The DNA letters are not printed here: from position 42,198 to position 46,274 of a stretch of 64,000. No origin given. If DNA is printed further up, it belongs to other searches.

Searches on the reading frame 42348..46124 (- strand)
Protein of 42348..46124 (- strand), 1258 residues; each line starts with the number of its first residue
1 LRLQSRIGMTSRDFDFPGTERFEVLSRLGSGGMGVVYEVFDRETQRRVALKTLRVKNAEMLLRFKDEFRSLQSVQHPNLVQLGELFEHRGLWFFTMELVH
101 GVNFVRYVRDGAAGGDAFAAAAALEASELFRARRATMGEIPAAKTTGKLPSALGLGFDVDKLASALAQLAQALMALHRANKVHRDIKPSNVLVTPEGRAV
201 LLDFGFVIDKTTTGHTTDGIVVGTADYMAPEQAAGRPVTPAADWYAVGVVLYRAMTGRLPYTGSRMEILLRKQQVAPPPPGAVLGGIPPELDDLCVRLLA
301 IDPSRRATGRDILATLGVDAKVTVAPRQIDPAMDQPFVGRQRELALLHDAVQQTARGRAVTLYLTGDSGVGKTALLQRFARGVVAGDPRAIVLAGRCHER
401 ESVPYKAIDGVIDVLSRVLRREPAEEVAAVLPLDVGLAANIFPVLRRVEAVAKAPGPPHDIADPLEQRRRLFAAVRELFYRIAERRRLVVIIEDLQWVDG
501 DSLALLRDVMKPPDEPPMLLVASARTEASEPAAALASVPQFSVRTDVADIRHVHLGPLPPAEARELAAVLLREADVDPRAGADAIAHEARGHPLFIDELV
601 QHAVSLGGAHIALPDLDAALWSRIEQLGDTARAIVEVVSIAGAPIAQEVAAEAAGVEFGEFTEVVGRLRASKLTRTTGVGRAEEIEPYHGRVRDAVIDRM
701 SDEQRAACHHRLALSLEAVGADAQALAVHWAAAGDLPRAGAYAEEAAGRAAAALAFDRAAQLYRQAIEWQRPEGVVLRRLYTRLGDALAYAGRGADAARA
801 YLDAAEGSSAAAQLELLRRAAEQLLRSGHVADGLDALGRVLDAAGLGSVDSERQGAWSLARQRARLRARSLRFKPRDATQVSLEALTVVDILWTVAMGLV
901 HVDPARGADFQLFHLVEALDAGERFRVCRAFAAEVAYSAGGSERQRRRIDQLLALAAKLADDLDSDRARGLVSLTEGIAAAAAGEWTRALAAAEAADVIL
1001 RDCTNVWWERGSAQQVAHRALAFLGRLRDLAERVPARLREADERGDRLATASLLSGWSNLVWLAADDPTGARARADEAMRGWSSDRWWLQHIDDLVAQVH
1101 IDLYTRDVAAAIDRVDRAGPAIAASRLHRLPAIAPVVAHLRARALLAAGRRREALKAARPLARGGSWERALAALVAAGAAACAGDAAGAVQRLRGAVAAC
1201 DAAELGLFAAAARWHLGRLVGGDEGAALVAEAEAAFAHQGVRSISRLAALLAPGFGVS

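Call 84: search_protein_families(library=pfam, proteins=[window:42348-46124:-], max_evalue=0.00001)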
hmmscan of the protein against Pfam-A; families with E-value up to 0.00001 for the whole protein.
window:42348-46124:- (1258 aa): 4 families
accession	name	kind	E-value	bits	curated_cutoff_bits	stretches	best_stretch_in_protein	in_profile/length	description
PF00069.31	Pkinase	-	3.7e-41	141.7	31.7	2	157-314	95-259/263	Protein kinase domain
PF07714.23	PK_Tyr_Ser-Thr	-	4.8e-25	88.8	23.1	1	24-314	3-256/258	Protein tyrosine and serine/threonine kinase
PF13191.12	AAA_16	-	5.4e-25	89.3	32.6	1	336-521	1-167/167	AAA ATPase domain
PF13401.12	AAA_22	-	6.6e-07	30.1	27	1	362-521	8-121/130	AAA domain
